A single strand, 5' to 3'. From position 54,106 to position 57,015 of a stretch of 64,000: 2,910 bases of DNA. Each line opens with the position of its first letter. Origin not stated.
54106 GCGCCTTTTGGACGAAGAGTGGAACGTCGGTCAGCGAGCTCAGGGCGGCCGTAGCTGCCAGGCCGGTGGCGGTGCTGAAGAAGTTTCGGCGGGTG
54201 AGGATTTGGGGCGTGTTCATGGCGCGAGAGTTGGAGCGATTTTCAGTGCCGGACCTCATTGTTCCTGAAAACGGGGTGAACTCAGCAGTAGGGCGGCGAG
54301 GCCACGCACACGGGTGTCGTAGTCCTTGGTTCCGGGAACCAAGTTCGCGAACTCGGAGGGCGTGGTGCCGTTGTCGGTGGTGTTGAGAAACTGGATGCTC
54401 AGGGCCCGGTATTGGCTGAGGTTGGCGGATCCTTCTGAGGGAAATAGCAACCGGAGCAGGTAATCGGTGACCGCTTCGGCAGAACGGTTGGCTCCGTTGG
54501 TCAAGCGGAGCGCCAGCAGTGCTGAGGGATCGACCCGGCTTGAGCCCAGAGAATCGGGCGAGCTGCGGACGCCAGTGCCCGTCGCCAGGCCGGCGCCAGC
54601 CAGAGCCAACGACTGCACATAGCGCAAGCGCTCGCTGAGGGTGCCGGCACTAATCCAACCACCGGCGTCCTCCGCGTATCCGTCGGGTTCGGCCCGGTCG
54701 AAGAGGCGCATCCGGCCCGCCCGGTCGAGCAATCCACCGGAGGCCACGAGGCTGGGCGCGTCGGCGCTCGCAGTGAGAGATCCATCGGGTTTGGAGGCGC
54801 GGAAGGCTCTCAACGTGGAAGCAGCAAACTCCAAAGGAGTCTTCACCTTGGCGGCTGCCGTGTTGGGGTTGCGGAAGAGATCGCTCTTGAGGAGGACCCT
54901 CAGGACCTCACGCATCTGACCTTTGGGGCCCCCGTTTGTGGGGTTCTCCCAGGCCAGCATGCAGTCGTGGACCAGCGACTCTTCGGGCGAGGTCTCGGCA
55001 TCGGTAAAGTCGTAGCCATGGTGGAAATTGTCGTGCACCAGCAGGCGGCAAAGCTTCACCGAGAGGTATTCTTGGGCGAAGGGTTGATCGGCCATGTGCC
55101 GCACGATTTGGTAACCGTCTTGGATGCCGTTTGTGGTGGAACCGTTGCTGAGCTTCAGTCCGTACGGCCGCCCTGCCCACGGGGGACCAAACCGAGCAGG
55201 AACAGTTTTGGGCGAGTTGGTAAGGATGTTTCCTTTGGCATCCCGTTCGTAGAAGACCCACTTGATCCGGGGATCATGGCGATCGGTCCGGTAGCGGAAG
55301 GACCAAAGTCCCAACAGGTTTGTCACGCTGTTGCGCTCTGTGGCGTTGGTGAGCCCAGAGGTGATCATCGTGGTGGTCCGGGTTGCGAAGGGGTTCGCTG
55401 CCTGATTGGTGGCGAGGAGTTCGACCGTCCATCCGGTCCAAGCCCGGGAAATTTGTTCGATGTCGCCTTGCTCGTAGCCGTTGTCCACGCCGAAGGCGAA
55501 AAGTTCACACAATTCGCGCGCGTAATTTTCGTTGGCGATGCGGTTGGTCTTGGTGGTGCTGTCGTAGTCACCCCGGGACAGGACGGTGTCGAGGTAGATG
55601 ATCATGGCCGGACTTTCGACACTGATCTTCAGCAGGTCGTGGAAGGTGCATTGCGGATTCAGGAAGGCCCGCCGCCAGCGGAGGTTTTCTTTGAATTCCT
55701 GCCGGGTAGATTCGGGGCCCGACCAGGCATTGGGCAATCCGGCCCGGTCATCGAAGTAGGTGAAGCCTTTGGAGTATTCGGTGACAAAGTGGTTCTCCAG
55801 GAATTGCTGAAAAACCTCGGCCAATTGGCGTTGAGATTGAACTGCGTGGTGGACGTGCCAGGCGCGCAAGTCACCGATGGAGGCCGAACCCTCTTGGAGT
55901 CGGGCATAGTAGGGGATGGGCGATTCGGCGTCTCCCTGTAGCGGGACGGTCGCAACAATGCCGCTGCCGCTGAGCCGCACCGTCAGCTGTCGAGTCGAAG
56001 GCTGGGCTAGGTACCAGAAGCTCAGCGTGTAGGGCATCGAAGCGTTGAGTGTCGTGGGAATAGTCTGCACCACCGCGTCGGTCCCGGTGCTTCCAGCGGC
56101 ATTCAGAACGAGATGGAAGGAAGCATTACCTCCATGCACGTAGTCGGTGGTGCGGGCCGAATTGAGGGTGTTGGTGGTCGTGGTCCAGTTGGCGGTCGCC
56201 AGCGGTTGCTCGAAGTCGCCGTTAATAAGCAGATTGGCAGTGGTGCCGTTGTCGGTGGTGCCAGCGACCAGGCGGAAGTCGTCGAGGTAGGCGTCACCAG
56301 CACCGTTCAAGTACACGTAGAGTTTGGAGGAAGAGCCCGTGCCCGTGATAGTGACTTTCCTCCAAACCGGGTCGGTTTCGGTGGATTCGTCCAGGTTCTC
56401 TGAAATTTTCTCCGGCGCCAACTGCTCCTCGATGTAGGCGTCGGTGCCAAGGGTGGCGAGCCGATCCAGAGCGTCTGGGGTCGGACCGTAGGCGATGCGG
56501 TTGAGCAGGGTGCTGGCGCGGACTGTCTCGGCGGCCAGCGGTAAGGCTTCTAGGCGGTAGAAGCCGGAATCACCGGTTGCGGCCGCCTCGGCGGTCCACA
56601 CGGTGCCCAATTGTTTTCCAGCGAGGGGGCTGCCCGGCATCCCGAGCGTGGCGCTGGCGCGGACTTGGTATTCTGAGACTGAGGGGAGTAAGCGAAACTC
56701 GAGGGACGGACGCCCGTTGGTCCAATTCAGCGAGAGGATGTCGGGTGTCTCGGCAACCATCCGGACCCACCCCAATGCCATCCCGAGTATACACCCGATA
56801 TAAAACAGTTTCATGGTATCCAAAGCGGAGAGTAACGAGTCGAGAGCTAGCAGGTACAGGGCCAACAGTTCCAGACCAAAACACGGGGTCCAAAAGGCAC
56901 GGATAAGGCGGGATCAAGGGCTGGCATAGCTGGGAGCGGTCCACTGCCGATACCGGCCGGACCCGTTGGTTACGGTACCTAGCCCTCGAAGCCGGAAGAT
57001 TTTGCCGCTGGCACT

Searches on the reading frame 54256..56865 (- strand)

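Call 18: search_protein_families(library=pfam, proteins=[window:54256-56865:-])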
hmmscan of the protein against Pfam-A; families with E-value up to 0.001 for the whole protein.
window:54256-56865:- (869 aa): 2 families
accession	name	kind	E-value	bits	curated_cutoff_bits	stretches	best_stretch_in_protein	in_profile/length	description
PF08811.16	DUF1800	-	4.7e-65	220.8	26.1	1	120-867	2-418/419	Protein of unknown function (DUF1800)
PF02018.23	CBM_4_9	-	9.4e-05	23.2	25.9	1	210-298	1-85/136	Carbohydrate binding domain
